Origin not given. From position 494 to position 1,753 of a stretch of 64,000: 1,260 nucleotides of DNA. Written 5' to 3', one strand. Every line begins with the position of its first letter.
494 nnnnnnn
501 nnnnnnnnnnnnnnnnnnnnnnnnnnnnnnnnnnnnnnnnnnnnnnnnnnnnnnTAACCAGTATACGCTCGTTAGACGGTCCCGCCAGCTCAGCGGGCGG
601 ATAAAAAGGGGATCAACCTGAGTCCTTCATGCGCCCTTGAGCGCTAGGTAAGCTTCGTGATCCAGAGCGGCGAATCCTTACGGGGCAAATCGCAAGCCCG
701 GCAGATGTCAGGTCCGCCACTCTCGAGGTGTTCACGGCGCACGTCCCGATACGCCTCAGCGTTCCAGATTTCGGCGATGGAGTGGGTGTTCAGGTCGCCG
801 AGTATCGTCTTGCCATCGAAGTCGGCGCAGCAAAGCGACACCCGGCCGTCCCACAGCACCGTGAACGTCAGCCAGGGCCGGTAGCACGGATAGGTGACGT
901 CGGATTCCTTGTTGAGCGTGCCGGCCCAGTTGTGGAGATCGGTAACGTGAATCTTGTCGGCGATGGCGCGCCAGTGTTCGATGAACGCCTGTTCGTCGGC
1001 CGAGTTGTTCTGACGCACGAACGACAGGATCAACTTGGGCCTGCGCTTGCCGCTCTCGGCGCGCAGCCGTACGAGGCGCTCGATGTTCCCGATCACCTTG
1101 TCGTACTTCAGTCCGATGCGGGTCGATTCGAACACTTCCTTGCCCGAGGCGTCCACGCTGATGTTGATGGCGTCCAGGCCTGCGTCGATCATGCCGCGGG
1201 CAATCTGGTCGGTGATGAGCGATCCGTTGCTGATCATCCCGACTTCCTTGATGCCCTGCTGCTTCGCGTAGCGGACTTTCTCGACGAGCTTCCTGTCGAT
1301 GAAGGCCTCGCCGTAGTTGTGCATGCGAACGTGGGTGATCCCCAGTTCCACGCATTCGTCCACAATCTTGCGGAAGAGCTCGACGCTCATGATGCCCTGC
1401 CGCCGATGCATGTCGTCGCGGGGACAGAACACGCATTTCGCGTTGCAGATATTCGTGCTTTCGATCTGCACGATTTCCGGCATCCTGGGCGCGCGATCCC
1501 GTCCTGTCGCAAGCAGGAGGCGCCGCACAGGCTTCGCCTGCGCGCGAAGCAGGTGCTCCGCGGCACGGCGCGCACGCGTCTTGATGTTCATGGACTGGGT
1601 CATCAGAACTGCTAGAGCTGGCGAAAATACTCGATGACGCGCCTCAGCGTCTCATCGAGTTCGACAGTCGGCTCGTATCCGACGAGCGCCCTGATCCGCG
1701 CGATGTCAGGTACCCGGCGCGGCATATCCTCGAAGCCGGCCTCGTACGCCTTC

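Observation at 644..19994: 19-kb glycan operon built around polyprenyl-phosphate-sugar GT2s and GT-C transferases, with no visible export/polymerisation machinery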

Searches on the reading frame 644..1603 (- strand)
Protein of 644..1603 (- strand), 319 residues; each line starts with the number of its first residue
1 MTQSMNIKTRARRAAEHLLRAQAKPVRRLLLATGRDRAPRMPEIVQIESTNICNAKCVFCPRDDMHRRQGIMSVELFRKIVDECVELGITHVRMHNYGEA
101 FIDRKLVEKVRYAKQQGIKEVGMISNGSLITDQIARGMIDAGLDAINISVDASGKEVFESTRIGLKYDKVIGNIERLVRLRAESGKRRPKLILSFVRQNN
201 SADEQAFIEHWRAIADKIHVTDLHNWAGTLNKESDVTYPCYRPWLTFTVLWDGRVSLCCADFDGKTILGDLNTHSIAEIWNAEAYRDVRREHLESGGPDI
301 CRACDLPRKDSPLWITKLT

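Call 5: search_protein_families(library=pfam, proteins=[window:644-1603:-], max_evalue=0.01)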
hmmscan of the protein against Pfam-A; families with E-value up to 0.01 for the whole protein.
window:644-1603:- (319 aa): 2 families
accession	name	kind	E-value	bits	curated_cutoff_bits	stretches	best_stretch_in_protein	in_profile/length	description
PF04055.27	Radical_SAM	-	4.2e-20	73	29.5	1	47-180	1-139/166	Radical SAM superfamily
PF13186.11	SPASM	-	1.3e-16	61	21.5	1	240-305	1-67/67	Iron-sulfur cluster-binding domain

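Call 7: search_protein_families(library=ncbifam, proteins=[window:644-1603:-], max_evalue=0.001)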
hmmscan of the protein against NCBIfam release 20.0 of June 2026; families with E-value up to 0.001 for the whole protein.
window:644-1603:- (319 aa): 46 families (the best 25 are shown)
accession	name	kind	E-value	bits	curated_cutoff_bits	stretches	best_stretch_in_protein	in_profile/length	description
TIGR04317.1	W_rSAM_matur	equivalog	8.3e-30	104.1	380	1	45-204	6-163/349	tungsten cofactor oxidoreductase radical SAM maturase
TIGR04311.1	rSAM_Geo_metal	subfamily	7.1e-27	94.5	400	2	42-221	2-185/423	radical SAM/SPASM family putative metalloenzyme maturase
TIGR02668.1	moaA_archaeal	equivalog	2.5e-22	79.2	325.25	1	41-212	8-174/303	GTP 3',8-cyclase MoaA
NF001199.0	PRK00164.2-1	equivalog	4.1e-20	72.1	231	1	44-179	13-147/308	GTP 3',8-cyclase MoaA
TIGR04321.1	spiroSPASM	subfamily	9.4e-18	64.1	250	1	38-305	226-503/510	spiro-SPASM protein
TIGR02666.1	moaA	equivalog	1.6e-17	63.5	284.05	1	36-183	3-156/336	GTP 3',8-cyclase MoaA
NF033640.1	N_Twi_rSAM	subfamily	1.8e-17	63.6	170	1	240-305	5-70/398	twitch domain-containing radical SAM protein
NF050035.1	rSAM_WgK_link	exception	1.9e-15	56.7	650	1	41-179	7-145/367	radical SAM/SPASM peptide maturase WgkB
TIGR04055.1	rSAM_NirJ2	equivalog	1.4e-14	54.3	500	1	44-162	1-117/326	putative heme d1 biosynthesis radical SAM protein NirJ2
TIGR04347.1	pseudo_SAM_Halo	equivalog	1.7e-13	50.6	525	1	44-153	39-147/390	TIGR04347 family pseudo-SAM/SPASM protein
TIGR04545.1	rSAM_ahbD_hemeb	equivalog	2.3e-13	50.3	500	1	45-162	2-118/339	heme b synthase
TIGR04546.1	rSAM_ahbC_deAc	equivalog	3.1e-12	46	650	1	44-161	40-155/390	12,18-didecarboxysiroheme deacetylase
TIGR04251.1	SCM_rSAM_ScmF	equivalog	6.9e-12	45.4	400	1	50-204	11-163/353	SynChlorMet cassette radical SAM/SPASM protein ScmF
NF038332.1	rSAM_rare_HxsC4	exception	1.4e-11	44.2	500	1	40-181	11-154/335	radical SAM protein HxsC4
TIGR02109.1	PQQ_syn_pqqE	equivalog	1e-10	41.1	381.35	1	41-159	5-122/358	pyrroloquinoline quinone biosynthesis protein PqqE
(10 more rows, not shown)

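Call 18: find_encoding_contigs(protein=window:644-1603:-, flank=10000, max_places=4)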
Protein window:644-1603:- (319 aa): no gene with exactly this product is on record in the collection.

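Call 22: find_related_loci(query=window:644-1603:-, collection=genome_contigs, flank=10000)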
Query window:644-1603:- (319 aa) in genome_contigs; peptide patterns used: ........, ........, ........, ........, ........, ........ (x = any residue, [..] = any of these).
237 stretches matched a pattern; 121 encode a relative of the query (tblastn E <= 1e-3); the best 80 are kept; 80 distinct loci.
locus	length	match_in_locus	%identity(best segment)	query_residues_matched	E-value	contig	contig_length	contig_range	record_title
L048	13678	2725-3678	93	1-318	0e+0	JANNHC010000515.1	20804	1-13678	MAG: Acidobacteriota bacterium isolate SOY_6_C_metabat_331 SOY_6_C_k141_3535504, whole genome shotgun sequence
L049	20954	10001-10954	91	1-318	0e+0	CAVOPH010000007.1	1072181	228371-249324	MAG: uncultured Acidobacteriota bacterium isolate MFD00392.bin.2.134 genome assembly, contig: contig_38381, whole genome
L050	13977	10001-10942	90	5-318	0e+0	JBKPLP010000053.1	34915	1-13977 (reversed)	MAG: Acidobacteriota bacterium isolate GS_HAYS_MAG_00089 GS_HAYS_000003498107, whole genome shotgun sequence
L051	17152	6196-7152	90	1-319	0e+0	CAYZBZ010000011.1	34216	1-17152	MAG TPA_asm: uncultured Vicinamibacterales bacterium isolate SRP136066_co1_92 genome assembly, contig: NODE_978_length_3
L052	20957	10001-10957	88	1-319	0e+0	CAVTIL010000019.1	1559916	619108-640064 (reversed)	MAG: uncultured Acidobacteriota bacterium isolate MFD06229.bin.1.266 genome assembly, contig: contig_6769, whole genome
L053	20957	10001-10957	88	1-319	0e+0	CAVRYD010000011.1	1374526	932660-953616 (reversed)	MAG: uncultured Acidobacteriota bacterium isolate MFD02199.bin.2.70 genome assembly, contig: contig_5080, whole genome s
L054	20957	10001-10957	88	1-319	0e+0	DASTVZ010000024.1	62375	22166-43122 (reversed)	MAG TPA_asm: Vicinamibacterales bacterium isolate SMAG_U2373 k141_235071, whole genome shotgun sequence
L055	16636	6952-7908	88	1-319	0e+0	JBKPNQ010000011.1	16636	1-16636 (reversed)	MAG: Acidobacteriota bacterium isolate GS_HAYS_MAG_00036 GS_HAYS_000003119717, whole genome shotgun sequence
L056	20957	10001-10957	89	1-319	0e+0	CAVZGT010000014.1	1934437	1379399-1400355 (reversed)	MAG: uncultured Acidobacteriota bacterium isolate MFD05567.bin.2.150 genome assembly, contig: contig_5485, whole genome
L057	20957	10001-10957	87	1-319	0e+0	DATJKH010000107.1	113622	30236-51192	MAG TPA_asm: Vicinamibacterales bacterium isolate SMAG_U15588 k141_1588796, whole genome shotgun sequence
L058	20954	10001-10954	86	1-318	0e+0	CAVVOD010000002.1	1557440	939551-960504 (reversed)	MAG: uncultured Acidobacteriota bacterium isolate MFD04212.bin.1.190 genome assembly, contig: contig_5101, whole genome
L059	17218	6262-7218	87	1-319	0e+0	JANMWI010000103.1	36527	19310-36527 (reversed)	MAG: Acidobacteriota bacterium isolate OTE_88_metabat_329 OTE_88_k141_260365, whole genome shotgun sequence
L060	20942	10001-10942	90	5-318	0e+0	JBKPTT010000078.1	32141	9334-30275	MAG: Acidobacteriota bacterium isolate GM_HAYS_MAG_00049 GM_HAYS_000000323827, whole genome shotgun sequence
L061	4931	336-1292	85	1-319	0e+0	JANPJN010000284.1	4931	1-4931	MAG: Acidobacteriota bacterium isolate VAR_61_metabat_4 VAR_61_k141_348676, whole genome shotgun sequence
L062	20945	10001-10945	87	4-318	0e+0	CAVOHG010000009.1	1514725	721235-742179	MAG: uncultured Acidobacteriota bacterium isolate MFD00392.bin.1.305 genome assembly, contig: contig_7445, whole genome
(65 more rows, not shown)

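Call 24: search_protein_families(library=pfam, proteins=[L048:3825-4496:+, L048:4604-5314:+, L048:5319-6872:+, L048:6875-8641:+, L048:8734-10074:+, L048:10071-11582:+, L048:11697-12524:-, L048:12512-13678:+, L054:17786-19390:+, L054:19387-20955:+], max_evalue=0.01)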
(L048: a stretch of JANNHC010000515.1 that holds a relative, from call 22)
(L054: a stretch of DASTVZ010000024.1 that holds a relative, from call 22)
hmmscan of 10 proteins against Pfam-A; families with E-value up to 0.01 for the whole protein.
L048:3825-4496:+ (223 aa): 0 families

L048:4604-5314:+ (236 aa): 9 families
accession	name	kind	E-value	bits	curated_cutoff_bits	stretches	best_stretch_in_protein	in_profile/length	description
PF08241.18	Methyltransf_11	-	3.4e-12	47.3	21.2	1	54-135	1-94/95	Methyltransferase domain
PF13489.12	Methyltransf_23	-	4e-12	46.6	27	1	45-183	18-159/164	Methyltransferase domain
PF13649.12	Methyltransf_25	-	9.5e-12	45.9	27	1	53-132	1-97/97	Methyltransferase domain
PF13847.12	Methyltransf_31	-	3.6e-09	36.9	27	1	86-144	59-118/145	Methyltransferase domain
PF05148.21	Methyltransf_8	-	1.7e-06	28.5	27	1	40-137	63-157/219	Hypothetical methyltransferase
PF07021.18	MetW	-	3.2e-06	27.4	21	1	48-159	12-130/193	Methionine biosynthesis protein MetW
PF08242.18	Methyltransf_12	-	1.4e-05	26.2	30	1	54-134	1-98/98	Methyltransferase domain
PF02353.26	CMAS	-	0.0028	17.4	27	0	49-138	62-166/273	Mycolic acid cyclopropane synthetase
PF01209.24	Ubie_methyltran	-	0.0057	16.5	20.1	0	88-136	105-151/233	ubiE/COQ5 methyltransferase family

L048:5319-6872:+ (517 aa): 2 families
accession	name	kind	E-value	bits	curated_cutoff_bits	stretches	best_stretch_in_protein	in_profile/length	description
PF13440.11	Polysacc_synt_3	-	1.6e-13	51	23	1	34-328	3-291/293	Polysaccharide biosynthesis protein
PF01943.22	Polysacc_synt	-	5.9e-09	36.2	28.2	1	13-275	6-267/274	Polysaccharide biosynthesis protein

L048:6875-8641:+ (588 aa): 2 families
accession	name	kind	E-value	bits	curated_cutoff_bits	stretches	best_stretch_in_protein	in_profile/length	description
PF13231.12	PMT_2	-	7.7e-11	42.9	26.1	1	114-240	24-145/160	Dolichyl-phosphate-mannose-protein mannosyltransferase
PF02366.24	PMT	-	6.2e-08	32.9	22.7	1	111-226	82-199/245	Dolichyl-phosphate-mannose-protein mannosyltransferase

L048:8734-10074:+ (446 aa): 3 families
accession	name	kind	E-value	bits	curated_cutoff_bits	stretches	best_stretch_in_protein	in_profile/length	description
PF04055.27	Radical_SAM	-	1.1e-17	65.2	29.5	1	93-257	3-164/166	Radical SAM superfamily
PF13186.11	SPASM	-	1.1e-11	45.3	21.5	1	353-414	1-66/67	Iron-sulfur cluster-binding domain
PF13353.11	Fer4_12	-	7.1e-06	26.8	22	1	96-203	14-118/137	4Fe-4S single cluster domain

L048:10071-11582:+ (503 aa): 2 families
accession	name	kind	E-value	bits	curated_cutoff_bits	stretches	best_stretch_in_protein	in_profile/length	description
PF04055.27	Radical_SAM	-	6.7e-21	75.6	29.5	1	218-380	1-164/166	Radical SAM superfamily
PF02310.24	B12-binding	-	2.1e-09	37.7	32.1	1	41-152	12-120/121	B12 binding domain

L048:11697-12524:- (275 aa): 3 families
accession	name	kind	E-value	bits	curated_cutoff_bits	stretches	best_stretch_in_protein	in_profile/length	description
PF00535.33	Glycos_transf_2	-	8.6e-34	117.3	23.3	1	17-181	2-167/168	Glycosyl transferase family 2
PF13641.12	Glyco_tranf_2_3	-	8.1e-11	42.8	27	1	13-131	2-122/230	Glycosyltransferase like family 2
PF12804.13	NTP_transf_3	-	0.004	17.8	27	1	31-129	26-120/160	MobA-like NTP transferase domain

L048:12512-13678:+ (389 aa): 1 family
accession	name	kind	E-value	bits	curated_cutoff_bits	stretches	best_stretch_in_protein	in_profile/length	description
PF13231.12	PMT_2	-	1.4e-05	25.8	26.1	1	67-222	2-155/160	Dolichyl-phosphate-mannose-protein mannosyltransferase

L054:17786-19390:+ (534 aa): 0 families

L054:19387-20955:+ (523 aa): 2 families
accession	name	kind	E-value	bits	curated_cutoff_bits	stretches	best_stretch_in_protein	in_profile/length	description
PF13231.12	PMT_2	-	2e-08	35.1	26.1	1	85-230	13-155/160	Dolichyl-phosphate-mannose-protein mannosyltransferase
PF02366.24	PMT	-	0.00014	22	22.7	1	91-208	80-205/245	Dolichyl-phosphate-mannose-protein mannosyltransferase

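Call 43: find_related_loci(query=L054:19387-20955:+, collection=genome_contigs, flank=10000)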
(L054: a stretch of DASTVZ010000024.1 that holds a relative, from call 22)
Query L054:19387-20955:+ (523 aa) in genome_contigs; peptide patterns used: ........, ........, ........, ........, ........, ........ (x = any residue, [..] = any of these).
162 stretches matched a pattern; 92 encode a relative of the query (tblastn E <= 1e-3); the best 80 are kept; 80 distinct loci.
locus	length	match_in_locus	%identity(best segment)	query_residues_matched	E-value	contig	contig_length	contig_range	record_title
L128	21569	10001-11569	100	1-523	0e+0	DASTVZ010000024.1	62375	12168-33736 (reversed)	MAG TPA_asm: Vicinamibacterales bacterium isolate SMAG_U2373 k141_235071, whole genome shotgun sequence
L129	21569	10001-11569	89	1-523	0e+0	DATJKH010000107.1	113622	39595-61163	MAG TPA_asm: Vicinamibacterales bacterium isolate SMAG_U15588 k141_1588796, whole genome shotgun sequence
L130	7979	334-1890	78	5-523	0e+0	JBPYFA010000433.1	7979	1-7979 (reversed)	MAG: Vicinamibacterales bacterium isolate Bin.028.fastaField_pasture_P2 k127_5763888, whole genome shotgun sequence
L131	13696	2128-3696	72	2-523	0e+0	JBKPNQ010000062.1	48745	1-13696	MAG: Acidobacteriota bacterium isolate GS_HAYS_MAG_00036 GS_HAYS_000002506359, whole genome shotgun sequence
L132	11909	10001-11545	66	6-523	0e+0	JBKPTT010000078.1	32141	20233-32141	MAG: Acidobacteriota bacterium isolate GM_HAYS_MAG_00049 GM_HAYS_000000323827, whole genome shotgun sequence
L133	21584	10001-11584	64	2-523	0e+0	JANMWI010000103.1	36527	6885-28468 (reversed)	MAG: Acidobacteriota bacterium isolate OTE_88_metabat_329 OTE_88_k141_260365, whole genome shotgun sequence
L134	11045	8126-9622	66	30-523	0e+0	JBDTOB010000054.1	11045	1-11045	MAG: Acidobacteriota bacterium isolate cluster3_bin.164 NODE_26406_length_11045_cov_14.789718, whole genome shotgun sequ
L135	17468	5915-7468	66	6-523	0e+0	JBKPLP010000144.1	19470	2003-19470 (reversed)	MAG: Acidobacteriota bacterium isolate GS_HAYS_MAG_00089 GS_HAYS_000003627411, whole genome shotgun sequence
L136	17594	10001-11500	66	30-523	0e+0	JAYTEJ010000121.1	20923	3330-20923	MAG: Acidobacteriota bacterium isolate GFS_2025 GFS_2025_120, whole genome shotgun sequence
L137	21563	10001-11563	60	4-523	0e+0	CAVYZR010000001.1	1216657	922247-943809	MAG: uncultured Acidobacteriota bacterium isolate MFD02242.bin.1.228 genome assembly, contig: contig_1063, whole genome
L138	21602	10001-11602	65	5-523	0e+0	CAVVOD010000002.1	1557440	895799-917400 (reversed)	MAG: uncultured Acidobacteriota bacterium isolate MFD04212.bin.1.190 genome assembly, contig: contig_5101, whole genome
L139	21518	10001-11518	64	19-523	0e+0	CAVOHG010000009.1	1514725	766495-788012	MAG: uncultured Acidobacteriota bacterium isolate MFD00392.bin.1.305 genome assembly, contig: contig_7445, whole genome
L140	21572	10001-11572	60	4-522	0e+0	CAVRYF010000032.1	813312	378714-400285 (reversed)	MAG: uncultured Acidobacteriota bacterium isolate MFD02242.bin.2.257 genome assembly, contig: contig_899, whole genome s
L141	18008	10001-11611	62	6-523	0e+0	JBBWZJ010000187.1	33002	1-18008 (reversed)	MAG: Acidobacteriota bacterium isolate Holy_63 scaffold_4434888, whole genome shotgun sequence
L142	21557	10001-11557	62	7-523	0e+0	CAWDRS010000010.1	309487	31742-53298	MAG: uncultured Acidobacteriota bacterium isolate MFD04850.bin.2.282 genome assembly, contig: contig_34567, whole genome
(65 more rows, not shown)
